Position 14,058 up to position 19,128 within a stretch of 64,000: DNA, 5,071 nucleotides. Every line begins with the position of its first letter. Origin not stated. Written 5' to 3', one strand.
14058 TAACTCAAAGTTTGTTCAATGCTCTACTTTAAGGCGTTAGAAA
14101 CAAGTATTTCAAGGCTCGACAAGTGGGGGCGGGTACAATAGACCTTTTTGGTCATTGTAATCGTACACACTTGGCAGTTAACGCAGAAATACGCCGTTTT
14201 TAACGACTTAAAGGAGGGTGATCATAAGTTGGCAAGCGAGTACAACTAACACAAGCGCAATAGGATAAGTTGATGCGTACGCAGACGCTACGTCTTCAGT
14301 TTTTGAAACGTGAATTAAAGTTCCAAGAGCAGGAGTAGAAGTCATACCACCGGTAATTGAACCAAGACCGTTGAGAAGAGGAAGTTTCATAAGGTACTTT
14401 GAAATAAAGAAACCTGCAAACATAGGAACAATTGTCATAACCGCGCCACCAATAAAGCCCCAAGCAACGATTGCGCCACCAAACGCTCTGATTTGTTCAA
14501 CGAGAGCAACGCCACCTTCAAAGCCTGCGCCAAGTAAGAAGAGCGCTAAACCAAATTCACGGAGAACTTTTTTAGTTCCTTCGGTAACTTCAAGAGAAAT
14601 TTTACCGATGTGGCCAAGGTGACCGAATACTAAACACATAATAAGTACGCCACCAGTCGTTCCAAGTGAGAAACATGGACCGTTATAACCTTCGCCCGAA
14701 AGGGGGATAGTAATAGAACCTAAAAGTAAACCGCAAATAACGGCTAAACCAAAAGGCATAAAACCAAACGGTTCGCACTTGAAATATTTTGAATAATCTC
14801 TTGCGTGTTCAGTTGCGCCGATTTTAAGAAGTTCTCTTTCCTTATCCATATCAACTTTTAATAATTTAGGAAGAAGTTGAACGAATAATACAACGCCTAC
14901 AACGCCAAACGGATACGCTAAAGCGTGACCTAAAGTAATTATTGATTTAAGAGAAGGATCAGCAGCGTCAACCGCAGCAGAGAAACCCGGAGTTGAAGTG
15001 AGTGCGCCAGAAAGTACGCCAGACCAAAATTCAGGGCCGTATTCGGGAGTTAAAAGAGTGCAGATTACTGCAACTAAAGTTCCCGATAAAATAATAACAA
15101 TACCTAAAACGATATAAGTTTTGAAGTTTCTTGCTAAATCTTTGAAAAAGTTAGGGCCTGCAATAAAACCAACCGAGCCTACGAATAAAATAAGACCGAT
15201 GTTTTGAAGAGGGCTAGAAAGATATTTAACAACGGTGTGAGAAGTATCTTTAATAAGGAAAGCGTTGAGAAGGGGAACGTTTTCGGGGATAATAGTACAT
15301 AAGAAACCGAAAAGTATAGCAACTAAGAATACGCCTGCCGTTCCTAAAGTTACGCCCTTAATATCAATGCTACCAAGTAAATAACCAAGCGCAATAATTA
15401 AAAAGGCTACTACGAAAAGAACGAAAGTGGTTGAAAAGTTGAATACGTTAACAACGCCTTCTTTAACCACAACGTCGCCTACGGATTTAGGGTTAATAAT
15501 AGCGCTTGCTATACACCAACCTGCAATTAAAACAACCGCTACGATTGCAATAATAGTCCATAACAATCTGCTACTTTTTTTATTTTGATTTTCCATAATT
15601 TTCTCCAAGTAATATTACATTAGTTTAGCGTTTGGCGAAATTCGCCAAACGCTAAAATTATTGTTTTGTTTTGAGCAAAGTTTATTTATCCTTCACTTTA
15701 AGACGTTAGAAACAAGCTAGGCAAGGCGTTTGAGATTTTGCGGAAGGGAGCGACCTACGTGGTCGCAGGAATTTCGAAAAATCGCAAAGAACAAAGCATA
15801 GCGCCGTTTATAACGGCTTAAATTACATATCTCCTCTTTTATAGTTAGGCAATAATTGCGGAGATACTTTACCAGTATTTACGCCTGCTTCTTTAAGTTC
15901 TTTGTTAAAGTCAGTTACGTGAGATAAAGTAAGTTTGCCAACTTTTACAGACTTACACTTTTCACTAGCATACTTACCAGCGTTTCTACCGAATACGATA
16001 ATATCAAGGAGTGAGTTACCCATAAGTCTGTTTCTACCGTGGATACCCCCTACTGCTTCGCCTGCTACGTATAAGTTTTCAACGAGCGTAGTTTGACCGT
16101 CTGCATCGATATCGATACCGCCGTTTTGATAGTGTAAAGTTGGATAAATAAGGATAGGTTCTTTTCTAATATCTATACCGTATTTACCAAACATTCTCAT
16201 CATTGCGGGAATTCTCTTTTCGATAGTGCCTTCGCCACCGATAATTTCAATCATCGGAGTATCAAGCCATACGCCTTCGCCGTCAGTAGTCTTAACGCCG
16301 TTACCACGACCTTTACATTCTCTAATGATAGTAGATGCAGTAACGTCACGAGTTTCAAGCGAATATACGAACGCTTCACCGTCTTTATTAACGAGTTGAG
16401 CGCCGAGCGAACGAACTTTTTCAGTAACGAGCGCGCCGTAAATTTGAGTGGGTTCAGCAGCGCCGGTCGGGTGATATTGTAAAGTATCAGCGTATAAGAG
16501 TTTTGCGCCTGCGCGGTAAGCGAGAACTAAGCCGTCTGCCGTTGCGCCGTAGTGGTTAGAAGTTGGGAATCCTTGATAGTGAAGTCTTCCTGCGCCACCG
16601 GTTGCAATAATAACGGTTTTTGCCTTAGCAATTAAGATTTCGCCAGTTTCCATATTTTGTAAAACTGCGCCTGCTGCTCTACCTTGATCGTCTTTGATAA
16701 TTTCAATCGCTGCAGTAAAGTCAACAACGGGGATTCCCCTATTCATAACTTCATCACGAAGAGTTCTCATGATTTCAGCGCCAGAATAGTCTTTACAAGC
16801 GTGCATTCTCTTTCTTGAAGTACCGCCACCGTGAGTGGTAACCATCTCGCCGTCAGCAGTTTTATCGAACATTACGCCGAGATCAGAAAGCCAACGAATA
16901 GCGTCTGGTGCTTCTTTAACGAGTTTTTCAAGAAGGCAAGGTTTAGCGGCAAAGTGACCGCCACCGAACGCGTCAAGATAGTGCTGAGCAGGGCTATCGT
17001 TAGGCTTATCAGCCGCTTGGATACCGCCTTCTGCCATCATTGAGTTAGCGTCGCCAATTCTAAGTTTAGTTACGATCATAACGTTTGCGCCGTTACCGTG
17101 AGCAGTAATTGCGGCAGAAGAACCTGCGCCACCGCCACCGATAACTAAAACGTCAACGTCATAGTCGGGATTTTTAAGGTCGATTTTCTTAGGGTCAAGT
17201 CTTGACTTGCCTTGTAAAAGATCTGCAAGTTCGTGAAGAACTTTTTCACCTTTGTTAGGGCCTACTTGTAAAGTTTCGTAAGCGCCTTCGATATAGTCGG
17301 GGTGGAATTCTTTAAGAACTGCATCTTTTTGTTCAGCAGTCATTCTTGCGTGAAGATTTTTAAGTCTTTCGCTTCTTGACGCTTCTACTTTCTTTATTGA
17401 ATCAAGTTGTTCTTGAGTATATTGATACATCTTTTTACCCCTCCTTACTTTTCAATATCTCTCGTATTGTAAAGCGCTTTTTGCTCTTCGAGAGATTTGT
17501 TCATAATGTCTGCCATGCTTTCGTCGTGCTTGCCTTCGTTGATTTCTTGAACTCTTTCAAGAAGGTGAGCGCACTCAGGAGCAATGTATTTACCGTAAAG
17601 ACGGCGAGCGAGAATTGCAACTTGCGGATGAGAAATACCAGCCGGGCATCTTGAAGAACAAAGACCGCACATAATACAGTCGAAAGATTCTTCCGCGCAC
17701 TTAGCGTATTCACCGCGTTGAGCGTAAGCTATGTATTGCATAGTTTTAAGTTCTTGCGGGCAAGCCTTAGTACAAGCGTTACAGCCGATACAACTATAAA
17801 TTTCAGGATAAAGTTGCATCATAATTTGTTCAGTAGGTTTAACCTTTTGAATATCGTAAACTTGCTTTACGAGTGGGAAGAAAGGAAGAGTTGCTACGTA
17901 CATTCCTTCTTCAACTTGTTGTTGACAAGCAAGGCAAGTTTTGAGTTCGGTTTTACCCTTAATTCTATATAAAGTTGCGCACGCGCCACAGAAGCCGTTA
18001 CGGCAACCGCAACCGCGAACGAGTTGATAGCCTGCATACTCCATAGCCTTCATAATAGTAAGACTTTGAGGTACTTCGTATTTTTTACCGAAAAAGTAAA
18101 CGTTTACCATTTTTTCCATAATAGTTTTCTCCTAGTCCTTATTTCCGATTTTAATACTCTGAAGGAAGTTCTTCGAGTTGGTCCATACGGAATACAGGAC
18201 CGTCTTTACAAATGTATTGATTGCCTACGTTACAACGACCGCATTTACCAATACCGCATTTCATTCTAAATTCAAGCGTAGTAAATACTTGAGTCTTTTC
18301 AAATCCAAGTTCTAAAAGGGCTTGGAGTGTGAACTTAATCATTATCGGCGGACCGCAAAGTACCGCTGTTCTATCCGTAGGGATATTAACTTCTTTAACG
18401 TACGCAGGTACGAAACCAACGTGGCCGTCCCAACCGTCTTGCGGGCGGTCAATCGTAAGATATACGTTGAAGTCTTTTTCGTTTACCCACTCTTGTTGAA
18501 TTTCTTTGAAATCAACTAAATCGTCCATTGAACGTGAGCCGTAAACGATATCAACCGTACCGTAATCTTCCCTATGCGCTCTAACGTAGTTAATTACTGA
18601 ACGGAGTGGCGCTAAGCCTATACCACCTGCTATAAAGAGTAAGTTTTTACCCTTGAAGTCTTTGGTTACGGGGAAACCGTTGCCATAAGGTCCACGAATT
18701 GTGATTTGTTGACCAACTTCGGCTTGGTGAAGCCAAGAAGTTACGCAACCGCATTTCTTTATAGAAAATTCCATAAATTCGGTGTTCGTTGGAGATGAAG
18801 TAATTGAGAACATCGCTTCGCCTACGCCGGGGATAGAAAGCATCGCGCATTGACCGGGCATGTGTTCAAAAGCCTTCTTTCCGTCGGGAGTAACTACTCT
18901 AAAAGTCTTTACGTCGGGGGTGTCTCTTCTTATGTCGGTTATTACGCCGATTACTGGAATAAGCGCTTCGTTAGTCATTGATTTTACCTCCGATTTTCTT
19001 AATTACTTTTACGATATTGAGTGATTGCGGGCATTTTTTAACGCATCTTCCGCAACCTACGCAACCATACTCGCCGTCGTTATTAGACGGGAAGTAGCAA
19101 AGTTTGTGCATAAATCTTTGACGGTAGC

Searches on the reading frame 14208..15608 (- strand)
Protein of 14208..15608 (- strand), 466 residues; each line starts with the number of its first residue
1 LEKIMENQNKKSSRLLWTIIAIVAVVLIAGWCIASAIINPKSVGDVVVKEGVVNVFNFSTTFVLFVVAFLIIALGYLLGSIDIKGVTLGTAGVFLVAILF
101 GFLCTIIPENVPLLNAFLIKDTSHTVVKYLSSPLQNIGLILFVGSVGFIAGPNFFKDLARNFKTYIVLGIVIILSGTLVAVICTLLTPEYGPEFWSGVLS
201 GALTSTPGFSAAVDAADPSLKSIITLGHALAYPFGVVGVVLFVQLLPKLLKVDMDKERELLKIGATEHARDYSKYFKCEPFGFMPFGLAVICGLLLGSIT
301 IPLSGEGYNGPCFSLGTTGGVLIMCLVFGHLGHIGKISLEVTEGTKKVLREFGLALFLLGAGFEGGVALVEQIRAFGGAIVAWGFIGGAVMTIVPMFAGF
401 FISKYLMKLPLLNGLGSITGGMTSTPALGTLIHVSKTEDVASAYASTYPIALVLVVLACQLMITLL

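Call 12: search_protein_families(library=pfam, proteins=[window:14208-15608:-])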
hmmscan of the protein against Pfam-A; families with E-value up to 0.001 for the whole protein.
window:14208-15608:- (466 aa): 1 family
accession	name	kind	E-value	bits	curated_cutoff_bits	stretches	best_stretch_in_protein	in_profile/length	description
PF06826.17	Asp-Al_Ex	-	1.5e-60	204.3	27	2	286-462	2-165/167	Predicted Permease Membrane Region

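Call 36: find_related_loci(query=window:14211-15587:-, collection=metagenome_contigs, flank=3000)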
Query window:14211-15587:- (459 aa) in metagenome_contigs; peptide patterns used: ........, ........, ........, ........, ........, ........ (x = any residue, [..] = any of these).
111 stretches matched a pattern; 14 encode a relative of the query (tblastn E <= 1e-3); 14 distinct loci.
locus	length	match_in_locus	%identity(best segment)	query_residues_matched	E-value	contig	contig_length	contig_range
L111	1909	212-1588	87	1-459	0e+0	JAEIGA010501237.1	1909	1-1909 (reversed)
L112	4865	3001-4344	72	1-459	0e+0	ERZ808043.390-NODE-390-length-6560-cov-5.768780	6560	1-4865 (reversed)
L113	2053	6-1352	62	1-459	0e+0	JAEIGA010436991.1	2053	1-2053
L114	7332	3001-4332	60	3-459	4e-164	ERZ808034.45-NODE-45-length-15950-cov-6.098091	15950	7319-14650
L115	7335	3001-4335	59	1-459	3e-160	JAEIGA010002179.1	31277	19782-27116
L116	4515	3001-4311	60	1-453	2e-153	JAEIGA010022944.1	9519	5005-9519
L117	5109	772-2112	59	3-459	1e-153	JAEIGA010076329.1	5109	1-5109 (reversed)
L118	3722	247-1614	57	2-459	2e-155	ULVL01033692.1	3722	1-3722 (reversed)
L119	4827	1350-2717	57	2-459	9e-153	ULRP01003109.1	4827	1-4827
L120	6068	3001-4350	57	2-459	5e-149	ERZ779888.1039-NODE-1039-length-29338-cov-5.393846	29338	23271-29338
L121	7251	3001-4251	56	47-459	2e-130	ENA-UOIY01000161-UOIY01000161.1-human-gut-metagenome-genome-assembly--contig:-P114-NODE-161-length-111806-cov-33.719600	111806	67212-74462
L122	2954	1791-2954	56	1-403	1e-128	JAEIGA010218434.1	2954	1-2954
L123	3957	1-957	61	141-459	2e-119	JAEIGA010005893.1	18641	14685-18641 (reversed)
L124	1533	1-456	67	310-459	3e-60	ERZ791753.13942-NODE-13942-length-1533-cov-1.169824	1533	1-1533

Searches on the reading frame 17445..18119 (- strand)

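Call 76: search_protein_families(library=pfam, proteins=[window:17445-18119:-], max_evalue=0.00001)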
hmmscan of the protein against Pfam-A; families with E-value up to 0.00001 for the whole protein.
window:17445-18119:- (224 aa): 6 families
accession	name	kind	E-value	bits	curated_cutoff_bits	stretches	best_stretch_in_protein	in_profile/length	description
PF12838.12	Fer4_7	-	9.7e-09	36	27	1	109-162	1-52/52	4Fe-4S dicluster domain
PF13183.11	Fer4_8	-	2.4e-08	34.8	27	1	107-162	2-68/68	4Fe-4S dicluster domain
PF13187.11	Fer4_9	-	6.3e-08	33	27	1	110-161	2-50/52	4Fe-4S dicluster domain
PF13237.11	Fer4_10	-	1.2e-07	31.9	25.5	1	109-159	8-53/53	4Fe-4S dicluster domain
PF13510.11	Fer2_4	-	1.3e-06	28.8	22.8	1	3-77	2-79/82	2Fe-2S iron-sulfur cluster binding domain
PF14697.11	Fer4_21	-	5.6e-06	26.8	35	1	109-160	7-53/59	4Fe-4S dicluster domain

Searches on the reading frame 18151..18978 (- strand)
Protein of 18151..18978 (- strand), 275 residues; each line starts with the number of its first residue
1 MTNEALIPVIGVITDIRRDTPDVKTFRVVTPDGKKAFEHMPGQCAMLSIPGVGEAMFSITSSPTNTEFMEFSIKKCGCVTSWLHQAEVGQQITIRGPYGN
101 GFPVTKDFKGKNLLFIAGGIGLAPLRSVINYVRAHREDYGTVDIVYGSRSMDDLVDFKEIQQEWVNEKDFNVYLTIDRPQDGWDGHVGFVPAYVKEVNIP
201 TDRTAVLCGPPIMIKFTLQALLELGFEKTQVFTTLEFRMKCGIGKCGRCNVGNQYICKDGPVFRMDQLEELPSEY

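Call 76: search_protein_families(library=pfam, proteins=[window:18151-18978:-], max_evalue=0.00001)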
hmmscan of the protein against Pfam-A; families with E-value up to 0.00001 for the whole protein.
window:18151-18978:- (275 aa): 3 families
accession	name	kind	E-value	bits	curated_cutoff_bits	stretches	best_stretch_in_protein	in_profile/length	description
PF00175.26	NAD_binding_1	-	6e-16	59.5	22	1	115-217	1-107/109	Oxidoreductase NAD-binding domain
PF10418.14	DHODB_Fe-S_bind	-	8.2e-11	41.9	23.9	1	237-268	2-40/41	Iron-sulfur cluster binding domain of dihydroorotate dehydrogenase B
PF00970.30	FAD_binding_6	-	3.6e-07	30.9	21.1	1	19-100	10-96/99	Oxidoreductase FAD-binding domain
